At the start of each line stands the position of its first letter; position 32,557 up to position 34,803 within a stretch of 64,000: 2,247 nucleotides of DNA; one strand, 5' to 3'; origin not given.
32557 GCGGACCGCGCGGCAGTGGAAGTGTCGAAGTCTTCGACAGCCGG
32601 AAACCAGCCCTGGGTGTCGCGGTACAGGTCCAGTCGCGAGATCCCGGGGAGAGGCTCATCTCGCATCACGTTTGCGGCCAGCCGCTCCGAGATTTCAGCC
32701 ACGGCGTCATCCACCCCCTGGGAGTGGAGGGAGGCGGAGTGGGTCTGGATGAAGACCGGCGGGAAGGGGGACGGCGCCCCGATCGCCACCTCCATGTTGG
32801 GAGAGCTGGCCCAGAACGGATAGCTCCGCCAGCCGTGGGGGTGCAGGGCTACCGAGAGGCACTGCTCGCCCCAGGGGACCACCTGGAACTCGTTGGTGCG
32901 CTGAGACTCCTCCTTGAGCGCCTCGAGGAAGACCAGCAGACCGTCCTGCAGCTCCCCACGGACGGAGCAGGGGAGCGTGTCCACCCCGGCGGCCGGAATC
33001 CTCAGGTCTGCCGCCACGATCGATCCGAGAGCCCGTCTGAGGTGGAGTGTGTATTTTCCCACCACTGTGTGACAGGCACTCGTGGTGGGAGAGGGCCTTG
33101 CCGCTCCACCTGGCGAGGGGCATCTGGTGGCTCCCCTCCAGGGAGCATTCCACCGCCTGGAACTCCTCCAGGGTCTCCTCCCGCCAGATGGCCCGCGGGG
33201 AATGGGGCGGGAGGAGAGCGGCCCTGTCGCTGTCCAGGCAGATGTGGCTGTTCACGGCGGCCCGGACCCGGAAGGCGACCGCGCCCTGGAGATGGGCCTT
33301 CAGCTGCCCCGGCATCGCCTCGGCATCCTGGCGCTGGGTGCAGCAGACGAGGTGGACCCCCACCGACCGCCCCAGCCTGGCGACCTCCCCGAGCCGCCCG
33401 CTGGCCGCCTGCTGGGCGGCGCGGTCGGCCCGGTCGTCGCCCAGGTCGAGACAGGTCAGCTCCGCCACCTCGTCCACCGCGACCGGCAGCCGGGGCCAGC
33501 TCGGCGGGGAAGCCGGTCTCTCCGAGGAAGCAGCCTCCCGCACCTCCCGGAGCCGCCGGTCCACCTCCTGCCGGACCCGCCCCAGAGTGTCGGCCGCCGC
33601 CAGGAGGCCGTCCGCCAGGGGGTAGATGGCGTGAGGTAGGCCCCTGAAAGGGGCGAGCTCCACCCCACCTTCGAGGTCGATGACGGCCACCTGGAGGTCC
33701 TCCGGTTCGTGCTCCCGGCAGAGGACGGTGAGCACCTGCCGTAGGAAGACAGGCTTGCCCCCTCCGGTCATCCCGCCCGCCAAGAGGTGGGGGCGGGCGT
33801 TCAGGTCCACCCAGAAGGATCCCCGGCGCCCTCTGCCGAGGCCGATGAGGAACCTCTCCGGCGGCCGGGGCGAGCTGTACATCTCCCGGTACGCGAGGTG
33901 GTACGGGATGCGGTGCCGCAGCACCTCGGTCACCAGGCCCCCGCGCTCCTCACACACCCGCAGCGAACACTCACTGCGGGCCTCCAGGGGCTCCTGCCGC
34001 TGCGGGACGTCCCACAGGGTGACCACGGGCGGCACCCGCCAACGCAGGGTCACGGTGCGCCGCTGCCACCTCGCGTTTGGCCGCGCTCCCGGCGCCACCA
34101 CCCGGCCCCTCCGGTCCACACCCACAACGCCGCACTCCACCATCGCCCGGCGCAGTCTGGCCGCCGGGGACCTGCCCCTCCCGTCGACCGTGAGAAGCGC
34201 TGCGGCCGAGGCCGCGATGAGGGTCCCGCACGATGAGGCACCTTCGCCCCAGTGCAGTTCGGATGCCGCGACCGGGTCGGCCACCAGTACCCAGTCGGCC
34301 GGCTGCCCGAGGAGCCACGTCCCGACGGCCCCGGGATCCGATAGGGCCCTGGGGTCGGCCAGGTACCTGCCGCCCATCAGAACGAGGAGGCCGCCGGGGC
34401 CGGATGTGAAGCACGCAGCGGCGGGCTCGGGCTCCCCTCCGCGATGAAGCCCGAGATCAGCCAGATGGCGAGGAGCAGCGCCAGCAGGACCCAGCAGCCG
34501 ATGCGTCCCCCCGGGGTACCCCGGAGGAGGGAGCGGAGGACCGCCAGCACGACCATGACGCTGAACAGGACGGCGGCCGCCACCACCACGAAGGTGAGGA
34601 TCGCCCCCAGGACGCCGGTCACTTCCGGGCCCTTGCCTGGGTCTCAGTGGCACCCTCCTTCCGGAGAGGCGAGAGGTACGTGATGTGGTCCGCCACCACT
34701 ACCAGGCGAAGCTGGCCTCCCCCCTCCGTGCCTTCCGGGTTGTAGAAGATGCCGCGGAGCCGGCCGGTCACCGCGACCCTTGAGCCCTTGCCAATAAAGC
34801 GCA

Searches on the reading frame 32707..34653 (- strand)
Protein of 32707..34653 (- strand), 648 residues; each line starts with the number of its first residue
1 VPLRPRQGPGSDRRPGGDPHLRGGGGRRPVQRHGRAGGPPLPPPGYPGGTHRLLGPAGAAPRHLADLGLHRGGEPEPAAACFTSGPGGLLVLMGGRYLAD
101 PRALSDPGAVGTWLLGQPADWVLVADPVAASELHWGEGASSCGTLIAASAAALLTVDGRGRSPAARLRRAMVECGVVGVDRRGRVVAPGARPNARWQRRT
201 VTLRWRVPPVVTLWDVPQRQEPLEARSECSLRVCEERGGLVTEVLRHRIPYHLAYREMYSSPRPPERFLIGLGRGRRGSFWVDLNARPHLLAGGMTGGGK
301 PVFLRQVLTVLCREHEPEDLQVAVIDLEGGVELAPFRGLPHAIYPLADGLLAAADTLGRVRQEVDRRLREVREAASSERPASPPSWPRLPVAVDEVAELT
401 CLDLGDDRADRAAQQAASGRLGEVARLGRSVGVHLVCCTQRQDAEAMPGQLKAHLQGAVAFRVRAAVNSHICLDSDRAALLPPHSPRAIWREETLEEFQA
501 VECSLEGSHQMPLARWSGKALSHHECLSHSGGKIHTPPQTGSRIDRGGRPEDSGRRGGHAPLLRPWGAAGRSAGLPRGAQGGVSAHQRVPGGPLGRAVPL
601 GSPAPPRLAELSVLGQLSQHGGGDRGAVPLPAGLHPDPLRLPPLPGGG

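Call 10: search_protein_families(library=pfam, proteins=[window:32707-34653:-], max_evalue=0.01)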
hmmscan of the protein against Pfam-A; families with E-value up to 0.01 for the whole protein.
window:32707-34653:- (648 aa): 1 family
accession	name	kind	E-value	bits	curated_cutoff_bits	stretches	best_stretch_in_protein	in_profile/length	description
PF01580.24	FtsK_SpoIIIE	-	6.8e-19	68.6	24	2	266-373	16-125/221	FtsK/SpoIIIE family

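Call 38: search_protein_families(library=padloc, proteins=[window:32707-34653:-], max_evalue=0.01)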
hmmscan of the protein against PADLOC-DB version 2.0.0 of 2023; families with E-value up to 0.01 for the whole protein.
window:32707-34653:- (648 aa): 4 families
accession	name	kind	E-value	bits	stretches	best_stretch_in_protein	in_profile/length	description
PDLC02806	SspH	-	1.8e-23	80.1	1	285-479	1535-1727/1766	SspH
PDLC02804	SspH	-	5e-12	42.1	1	262-484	1308-1529/1561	SspH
PDLC04140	mad8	-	5.7e-09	33.9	1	279-466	19-256/314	mads_8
PDLC01055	HerA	-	0.00087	16.2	0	287-329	157-197/532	Type III coevolved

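Call 39: search_protein_families(library=ncbifam, proteins=[window:32707-34653:-], max_evalue=0.01)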
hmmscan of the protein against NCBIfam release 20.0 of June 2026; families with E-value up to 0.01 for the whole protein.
window:32707-34653:- (648 aa): 5 families
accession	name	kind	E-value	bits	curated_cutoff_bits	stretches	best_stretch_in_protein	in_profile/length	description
TIGR03924.1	T7SS_EccC_a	equivalog_domain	2.3e-16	59.7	509.15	1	288-500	451-666/673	type VII secretion protein EccCa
NF007615.0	PRK10263.1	equivalog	1.4e-11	42.8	1566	2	282-369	1005-1091/1355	DNA translocase FtsK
TIGR03925.1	T7SS_EccC_b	equivalog_domain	1.9e-11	43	346.55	1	248-327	321-401/564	type VII secretion protein EccCb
TIGR03928.1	T7_EssCb_Firm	equivalog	9.3e-11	40.1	778.4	1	280-369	803-892/1296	type VII secretion protein EssC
NF041214.1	plasmid_TraB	equivalog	0.0026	16.3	800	1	414-475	360-421/639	plasmid transfer protein TraB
